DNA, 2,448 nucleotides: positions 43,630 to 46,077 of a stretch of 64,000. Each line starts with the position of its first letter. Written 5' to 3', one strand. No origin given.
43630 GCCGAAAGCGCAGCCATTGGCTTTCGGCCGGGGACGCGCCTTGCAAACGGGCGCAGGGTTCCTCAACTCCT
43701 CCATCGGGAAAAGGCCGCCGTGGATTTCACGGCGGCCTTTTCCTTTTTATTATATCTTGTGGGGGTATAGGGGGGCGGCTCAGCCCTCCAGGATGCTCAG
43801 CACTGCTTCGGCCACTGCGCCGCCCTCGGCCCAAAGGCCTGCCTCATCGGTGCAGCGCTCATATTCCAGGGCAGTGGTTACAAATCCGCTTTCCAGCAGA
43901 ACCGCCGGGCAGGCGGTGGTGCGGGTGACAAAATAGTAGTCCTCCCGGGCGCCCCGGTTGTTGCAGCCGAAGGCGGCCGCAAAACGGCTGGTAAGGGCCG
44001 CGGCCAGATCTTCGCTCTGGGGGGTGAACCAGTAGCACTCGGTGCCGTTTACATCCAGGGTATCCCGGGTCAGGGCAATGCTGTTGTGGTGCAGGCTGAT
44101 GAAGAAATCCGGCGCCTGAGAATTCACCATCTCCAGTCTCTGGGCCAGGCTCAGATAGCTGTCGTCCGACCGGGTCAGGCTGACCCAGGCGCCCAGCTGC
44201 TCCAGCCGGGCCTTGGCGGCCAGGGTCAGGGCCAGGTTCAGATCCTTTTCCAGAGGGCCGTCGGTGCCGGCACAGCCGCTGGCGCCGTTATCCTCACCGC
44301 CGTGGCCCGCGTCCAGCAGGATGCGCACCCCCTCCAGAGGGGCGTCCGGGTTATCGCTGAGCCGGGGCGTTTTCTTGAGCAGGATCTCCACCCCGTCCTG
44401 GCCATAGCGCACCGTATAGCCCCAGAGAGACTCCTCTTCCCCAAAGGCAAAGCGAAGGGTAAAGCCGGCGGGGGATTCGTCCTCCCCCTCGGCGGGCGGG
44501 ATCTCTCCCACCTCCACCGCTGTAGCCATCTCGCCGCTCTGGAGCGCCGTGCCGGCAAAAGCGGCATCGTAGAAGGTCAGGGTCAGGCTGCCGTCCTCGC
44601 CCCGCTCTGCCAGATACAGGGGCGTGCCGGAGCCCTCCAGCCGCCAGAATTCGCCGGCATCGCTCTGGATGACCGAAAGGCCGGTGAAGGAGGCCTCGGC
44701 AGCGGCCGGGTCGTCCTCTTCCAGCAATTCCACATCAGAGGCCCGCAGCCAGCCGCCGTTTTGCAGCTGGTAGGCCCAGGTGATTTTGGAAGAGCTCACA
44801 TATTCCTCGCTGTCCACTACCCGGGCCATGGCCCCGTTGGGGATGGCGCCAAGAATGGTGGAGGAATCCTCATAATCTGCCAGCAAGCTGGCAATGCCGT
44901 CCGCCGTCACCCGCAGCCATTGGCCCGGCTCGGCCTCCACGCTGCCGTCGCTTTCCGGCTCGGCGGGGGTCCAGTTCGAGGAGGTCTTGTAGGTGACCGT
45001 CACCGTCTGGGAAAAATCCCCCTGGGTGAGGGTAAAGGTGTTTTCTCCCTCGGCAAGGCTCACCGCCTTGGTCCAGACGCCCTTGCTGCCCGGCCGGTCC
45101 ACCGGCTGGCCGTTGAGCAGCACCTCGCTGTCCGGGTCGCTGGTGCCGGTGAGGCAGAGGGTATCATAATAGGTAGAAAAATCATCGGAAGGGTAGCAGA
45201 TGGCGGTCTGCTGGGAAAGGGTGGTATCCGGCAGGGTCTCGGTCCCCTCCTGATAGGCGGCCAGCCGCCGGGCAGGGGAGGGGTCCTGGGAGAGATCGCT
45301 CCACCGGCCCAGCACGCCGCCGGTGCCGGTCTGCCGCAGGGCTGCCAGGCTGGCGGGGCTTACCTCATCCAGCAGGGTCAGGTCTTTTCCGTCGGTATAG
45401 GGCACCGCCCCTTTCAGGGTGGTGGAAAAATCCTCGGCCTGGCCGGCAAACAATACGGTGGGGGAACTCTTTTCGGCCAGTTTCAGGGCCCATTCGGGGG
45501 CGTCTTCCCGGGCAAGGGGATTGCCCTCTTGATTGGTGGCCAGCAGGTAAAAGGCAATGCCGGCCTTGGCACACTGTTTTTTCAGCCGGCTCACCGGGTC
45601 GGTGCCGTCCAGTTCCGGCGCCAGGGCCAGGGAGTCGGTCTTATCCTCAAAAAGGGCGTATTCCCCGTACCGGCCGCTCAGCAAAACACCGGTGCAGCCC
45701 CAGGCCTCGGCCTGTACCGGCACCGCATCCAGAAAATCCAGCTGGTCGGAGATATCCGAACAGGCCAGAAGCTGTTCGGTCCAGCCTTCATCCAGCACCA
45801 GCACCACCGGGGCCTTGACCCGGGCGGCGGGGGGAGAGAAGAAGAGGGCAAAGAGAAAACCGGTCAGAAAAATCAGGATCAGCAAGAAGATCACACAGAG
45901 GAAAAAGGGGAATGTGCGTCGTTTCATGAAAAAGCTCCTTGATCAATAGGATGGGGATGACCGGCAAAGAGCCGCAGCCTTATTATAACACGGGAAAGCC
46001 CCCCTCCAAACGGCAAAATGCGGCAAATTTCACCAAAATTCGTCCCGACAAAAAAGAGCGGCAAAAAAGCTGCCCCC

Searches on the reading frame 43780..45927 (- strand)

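Call 11: search_protein_families(library=pfam, proteins=[window:43780-45927:-], max_evalue=0.001)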
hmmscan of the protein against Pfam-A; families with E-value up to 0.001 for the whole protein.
window:43780-45927:- (715 aa): 1 family
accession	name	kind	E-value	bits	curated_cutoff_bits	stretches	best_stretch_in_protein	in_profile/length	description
PF01520.23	Amidase_3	-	8.5e-37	127.3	27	1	536-709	1-172/174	N-acetylmuramoyl-L-alanine amidase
